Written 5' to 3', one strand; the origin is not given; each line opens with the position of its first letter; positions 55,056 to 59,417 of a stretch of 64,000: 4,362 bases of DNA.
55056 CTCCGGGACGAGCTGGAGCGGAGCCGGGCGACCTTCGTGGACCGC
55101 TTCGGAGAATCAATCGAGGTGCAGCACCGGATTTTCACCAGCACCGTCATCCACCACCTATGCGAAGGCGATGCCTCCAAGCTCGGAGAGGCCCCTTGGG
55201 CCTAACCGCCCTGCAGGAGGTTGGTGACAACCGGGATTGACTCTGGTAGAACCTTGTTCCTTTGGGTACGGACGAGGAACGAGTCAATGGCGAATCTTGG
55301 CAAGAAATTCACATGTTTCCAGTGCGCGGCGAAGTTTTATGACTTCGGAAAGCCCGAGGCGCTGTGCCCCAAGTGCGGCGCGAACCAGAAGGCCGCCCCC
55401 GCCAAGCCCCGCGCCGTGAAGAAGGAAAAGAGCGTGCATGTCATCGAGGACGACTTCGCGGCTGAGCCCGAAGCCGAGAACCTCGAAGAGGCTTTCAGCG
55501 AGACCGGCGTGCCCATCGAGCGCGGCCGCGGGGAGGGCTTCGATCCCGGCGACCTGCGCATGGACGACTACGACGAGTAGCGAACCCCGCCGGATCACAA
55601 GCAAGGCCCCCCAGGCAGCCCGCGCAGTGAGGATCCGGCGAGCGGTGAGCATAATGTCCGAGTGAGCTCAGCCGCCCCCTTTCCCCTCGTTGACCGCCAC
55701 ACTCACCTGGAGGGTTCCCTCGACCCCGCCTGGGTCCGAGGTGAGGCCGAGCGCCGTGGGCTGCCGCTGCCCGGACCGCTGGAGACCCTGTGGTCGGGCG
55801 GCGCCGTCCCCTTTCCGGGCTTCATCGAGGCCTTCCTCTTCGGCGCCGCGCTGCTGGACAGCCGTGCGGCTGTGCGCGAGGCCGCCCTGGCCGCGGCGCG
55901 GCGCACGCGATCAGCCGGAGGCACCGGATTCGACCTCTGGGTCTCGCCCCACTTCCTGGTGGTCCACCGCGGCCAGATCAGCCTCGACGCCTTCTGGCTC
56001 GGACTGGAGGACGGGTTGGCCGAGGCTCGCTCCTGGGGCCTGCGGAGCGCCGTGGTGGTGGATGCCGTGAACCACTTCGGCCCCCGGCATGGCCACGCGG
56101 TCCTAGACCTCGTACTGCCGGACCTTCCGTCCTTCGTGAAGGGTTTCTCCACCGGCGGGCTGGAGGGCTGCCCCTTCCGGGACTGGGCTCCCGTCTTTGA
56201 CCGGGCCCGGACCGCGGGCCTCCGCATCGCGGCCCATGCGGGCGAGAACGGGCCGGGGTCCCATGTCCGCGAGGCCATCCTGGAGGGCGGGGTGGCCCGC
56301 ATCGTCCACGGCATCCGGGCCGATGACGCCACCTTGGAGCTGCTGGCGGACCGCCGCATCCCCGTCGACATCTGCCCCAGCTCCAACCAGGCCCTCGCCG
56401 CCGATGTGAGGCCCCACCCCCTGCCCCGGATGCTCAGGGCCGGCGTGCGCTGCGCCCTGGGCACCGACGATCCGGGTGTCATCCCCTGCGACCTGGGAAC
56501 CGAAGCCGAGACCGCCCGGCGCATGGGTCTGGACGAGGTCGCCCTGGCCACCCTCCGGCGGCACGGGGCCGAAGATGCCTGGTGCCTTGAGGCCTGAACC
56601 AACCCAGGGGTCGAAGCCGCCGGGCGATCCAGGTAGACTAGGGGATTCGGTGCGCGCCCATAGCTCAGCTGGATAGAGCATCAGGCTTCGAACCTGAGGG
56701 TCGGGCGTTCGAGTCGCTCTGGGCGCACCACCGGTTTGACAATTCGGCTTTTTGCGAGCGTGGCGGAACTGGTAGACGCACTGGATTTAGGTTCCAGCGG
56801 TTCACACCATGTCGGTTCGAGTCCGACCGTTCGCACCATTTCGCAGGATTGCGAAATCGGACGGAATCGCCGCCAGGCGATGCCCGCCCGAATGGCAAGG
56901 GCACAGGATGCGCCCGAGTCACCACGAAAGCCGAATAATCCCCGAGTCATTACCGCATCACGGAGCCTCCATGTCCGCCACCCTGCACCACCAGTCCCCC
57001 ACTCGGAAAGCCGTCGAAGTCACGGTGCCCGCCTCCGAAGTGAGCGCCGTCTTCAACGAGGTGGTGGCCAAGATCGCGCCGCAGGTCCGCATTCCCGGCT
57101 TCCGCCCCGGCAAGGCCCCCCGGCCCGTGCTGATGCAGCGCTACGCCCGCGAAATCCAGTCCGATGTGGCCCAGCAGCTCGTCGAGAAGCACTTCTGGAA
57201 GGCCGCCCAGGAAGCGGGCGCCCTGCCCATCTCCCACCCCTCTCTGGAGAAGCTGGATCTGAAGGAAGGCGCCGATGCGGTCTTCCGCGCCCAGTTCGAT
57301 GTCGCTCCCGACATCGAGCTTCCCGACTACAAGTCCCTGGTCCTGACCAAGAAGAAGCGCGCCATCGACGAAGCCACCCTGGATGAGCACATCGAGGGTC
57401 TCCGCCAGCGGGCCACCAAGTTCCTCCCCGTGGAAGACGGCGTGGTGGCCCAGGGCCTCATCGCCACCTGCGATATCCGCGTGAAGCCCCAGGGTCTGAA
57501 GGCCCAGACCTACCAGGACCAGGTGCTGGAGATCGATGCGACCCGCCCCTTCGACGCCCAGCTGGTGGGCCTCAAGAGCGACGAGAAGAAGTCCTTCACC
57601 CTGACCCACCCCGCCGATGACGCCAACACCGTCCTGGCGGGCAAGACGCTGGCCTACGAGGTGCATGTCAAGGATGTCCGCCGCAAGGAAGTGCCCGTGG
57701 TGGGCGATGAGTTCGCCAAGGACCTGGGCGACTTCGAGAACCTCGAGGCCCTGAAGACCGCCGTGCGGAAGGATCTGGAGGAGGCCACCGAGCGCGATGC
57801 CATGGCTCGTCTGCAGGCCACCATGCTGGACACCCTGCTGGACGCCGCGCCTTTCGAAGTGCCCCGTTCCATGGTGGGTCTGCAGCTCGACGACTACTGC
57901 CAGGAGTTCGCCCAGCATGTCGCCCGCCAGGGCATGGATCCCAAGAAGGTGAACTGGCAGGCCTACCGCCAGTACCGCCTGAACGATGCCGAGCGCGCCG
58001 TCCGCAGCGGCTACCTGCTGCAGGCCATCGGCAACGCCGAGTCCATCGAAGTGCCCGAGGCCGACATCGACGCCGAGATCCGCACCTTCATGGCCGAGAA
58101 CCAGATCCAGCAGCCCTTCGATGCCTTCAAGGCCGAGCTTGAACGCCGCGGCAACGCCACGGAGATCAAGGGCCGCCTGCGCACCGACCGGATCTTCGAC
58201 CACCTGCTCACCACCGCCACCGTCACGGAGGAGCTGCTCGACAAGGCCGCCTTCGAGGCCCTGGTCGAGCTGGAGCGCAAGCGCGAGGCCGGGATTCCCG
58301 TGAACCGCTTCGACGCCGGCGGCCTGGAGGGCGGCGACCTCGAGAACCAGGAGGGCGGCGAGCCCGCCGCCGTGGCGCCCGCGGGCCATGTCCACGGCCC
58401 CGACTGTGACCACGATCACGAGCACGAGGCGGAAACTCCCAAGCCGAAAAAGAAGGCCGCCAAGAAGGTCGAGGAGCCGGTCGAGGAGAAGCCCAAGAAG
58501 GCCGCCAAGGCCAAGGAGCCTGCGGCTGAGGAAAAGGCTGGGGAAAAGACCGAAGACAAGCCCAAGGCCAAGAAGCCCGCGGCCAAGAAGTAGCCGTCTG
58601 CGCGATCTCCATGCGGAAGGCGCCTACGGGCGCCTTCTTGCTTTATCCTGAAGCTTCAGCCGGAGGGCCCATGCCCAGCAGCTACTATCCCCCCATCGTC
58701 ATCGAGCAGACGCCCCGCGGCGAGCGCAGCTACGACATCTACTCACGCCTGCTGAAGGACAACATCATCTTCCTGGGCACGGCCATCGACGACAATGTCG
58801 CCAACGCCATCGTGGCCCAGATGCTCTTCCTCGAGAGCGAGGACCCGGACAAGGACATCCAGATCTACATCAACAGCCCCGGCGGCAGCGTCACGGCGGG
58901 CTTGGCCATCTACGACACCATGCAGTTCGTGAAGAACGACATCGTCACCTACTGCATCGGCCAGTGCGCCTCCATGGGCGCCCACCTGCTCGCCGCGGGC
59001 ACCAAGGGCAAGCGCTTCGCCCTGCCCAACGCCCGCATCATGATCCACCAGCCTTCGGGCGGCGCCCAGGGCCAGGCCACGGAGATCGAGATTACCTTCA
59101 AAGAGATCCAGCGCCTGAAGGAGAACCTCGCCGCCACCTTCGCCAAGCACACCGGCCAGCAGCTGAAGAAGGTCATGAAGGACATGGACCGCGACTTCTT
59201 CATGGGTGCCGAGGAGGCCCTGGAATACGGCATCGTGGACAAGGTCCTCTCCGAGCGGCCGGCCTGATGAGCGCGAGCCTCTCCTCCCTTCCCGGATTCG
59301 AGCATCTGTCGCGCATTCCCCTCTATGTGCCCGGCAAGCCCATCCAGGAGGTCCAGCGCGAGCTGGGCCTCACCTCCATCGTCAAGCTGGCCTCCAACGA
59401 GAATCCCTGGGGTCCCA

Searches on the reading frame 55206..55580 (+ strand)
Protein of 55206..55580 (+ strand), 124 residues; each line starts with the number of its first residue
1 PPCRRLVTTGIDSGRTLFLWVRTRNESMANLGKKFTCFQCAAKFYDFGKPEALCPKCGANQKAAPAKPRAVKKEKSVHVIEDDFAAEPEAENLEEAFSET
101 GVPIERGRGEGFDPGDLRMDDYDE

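Call 68: search_protein_families(library=pfam, proteins=[window:55206-55580:+], max_evalue=0.001)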
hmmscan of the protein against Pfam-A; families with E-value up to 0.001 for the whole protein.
window:55206-55580:+ (124 aa): 1 family
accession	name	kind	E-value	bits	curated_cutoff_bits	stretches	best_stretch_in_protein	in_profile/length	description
PF09538.15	FYDLN_acid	-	4.8e-11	43.7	23.9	1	29-97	4-79/105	Protein of unknown function (FYDLN_acid)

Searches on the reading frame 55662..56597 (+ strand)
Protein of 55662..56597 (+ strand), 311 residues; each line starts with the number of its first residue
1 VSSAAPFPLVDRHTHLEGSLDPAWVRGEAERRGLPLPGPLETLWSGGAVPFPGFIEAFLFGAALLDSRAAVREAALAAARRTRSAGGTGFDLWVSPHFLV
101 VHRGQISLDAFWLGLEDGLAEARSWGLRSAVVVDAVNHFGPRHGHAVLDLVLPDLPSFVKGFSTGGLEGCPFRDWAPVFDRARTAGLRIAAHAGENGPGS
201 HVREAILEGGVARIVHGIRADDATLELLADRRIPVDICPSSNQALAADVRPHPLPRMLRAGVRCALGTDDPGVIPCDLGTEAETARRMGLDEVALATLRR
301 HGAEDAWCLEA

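Call 19: search_protein_families(library=pfam, proteins=[window:55662-56597:+], max_evalue=0.1)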
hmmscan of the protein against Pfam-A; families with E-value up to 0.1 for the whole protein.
window:55662-56597:+ (311 aa): 4 families
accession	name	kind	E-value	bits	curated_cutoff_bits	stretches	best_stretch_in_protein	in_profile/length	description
PF00962.28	A_deaminase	-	5.1e-42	144.5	27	1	8-308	1-315/330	Adenosine deaminase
PF01979.26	Amidohydro_1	-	2.6e-05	24.1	25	1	180-271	142-252/345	Amidohydrolase family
PF19326.5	AMP_deaminase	-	6.3e-05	22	27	1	189-271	454-536/630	AMP deaminase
PF07969.17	Amidohydro_3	-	0.00029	20.9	29.7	1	67-277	153-382/472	Amidohydrolase family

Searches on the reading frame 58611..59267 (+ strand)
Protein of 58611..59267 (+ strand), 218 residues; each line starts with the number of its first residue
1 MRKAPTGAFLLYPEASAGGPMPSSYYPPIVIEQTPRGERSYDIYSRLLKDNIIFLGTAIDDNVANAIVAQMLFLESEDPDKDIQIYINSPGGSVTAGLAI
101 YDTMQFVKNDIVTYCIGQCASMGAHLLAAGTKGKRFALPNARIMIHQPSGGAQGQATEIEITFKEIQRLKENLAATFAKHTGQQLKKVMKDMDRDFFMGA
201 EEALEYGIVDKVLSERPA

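Call 68: search_protein_families(library=pfam, proteins=[window:58611-59267:+], max_evalue=0.001)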
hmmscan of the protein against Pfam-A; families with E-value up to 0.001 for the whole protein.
window:58611-59267:+ (218 aa): 1 family
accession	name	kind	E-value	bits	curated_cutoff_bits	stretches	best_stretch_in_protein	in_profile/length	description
PF00574.28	CLP_protease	-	1.9e-85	285.7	20.2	1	36-215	2-181/182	Clp protease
